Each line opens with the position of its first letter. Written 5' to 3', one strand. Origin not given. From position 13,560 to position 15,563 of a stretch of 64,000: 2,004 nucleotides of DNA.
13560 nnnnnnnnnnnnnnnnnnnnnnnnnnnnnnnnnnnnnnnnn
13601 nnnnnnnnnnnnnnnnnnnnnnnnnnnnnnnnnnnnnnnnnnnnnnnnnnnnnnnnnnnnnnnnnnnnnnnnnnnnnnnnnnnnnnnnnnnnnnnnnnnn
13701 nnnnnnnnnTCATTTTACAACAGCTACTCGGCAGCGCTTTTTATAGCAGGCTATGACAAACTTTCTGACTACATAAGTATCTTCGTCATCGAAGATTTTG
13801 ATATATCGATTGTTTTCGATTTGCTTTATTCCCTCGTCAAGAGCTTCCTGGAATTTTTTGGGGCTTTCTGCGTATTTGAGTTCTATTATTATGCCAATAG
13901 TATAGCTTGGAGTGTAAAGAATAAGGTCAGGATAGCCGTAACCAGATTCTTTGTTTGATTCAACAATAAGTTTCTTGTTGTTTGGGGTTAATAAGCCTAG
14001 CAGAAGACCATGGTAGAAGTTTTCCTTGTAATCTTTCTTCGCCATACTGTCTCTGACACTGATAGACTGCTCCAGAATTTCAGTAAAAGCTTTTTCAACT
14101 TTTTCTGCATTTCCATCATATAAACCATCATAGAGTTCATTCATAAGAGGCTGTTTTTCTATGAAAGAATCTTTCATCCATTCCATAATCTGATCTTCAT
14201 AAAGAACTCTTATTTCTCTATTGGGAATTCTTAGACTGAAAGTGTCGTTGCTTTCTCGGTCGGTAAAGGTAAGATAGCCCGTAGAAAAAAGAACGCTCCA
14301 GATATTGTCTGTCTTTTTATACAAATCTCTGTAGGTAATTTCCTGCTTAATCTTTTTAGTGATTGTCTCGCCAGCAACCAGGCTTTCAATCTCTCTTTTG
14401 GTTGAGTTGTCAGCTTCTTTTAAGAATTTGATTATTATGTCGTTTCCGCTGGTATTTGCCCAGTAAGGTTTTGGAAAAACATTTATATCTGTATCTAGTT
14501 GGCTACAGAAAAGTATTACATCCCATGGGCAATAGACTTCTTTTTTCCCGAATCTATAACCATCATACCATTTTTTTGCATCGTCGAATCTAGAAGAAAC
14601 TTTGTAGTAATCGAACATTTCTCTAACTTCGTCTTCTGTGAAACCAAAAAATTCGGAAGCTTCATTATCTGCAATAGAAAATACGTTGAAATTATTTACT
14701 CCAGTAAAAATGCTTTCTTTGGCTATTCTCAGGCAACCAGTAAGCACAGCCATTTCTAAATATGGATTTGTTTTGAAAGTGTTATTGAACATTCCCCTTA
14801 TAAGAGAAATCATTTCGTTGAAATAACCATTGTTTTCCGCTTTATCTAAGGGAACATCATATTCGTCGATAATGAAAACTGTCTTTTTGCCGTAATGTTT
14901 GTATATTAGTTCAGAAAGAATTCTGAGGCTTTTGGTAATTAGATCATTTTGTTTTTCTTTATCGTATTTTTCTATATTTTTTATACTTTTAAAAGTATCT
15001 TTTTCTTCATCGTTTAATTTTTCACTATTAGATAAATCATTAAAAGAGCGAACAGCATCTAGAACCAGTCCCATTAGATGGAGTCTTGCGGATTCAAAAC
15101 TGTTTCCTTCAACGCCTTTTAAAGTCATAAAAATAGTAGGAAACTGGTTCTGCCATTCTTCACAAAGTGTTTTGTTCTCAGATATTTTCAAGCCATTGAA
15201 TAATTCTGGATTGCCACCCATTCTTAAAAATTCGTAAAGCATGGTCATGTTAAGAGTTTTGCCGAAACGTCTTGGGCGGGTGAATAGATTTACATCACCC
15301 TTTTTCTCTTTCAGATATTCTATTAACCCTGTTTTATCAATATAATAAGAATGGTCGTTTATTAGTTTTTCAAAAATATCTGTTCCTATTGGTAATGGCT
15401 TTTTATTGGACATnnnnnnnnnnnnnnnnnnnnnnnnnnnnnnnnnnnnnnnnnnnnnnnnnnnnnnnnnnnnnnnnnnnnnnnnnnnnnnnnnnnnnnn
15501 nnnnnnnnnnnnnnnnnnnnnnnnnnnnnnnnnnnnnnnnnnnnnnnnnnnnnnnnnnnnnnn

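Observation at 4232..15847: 184-bp perfect direct repeat brackets an 11.4-kb defence/accessory segment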

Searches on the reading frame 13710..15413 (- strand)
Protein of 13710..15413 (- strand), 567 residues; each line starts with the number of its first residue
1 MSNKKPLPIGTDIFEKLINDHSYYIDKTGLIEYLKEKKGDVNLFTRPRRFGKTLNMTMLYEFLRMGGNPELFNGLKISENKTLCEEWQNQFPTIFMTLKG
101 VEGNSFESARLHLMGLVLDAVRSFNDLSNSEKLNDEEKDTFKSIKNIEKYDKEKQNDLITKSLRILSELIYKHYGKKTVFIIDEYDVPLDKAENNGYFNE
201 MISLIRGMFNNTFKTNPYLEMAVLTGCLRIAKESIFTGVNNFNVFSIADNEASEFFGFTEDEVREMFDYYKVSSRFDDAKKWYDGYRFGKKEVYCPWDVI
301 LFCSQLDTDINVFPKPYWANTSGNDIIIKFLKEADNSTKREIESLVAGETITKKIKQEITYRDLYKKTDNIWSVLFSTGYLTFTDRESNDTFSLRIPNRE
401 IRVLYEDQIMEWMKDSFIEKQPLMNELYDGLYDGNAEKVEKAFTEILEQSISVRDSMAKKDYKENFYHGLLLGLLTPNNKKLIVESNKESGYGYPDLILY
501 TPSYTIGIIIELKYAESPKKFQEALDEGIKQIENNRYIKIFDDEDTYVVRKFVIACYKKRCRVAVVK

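Call 7: search_protein_families(library=pfam, proteins=[window:13710-15413:-], max_evalue=0.01)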
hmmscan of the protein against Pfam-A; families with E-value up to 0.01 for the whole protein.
window:13710-15413:- (567 aa): 2 families
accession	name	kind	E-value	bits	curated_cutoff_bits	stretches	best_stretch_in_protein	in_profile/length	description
PF09820.16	AAA-ATPase_like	-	9.6e-38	130.4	26.1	1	8-236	1-201/201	Predicted AAA-ATPase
PF08011.17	PDDEXK_9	-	1.1e-11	45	25.5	1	463-563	2-102/105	PD-(D/E)XK nuclease superfamily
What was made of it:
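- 13710..15413 (-): AAA-ATPase_like + PDDEXK_9 gene of 567 aa. Accessory gene, function unknown. Pfam PF09820 1e-37 and PF08011 1e-11 (call 7).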

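Call 44: search_protein_families(library=padloc, proteins=[window:13710-15413:-], max_evalue=0.001)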
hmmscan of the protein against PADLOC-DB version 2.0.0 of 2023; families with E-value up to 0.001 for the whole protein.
window:13710-15413:- (567 aa): 0 families
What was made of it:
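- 13710..15413 (-): No PADLOC hit (call 44).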
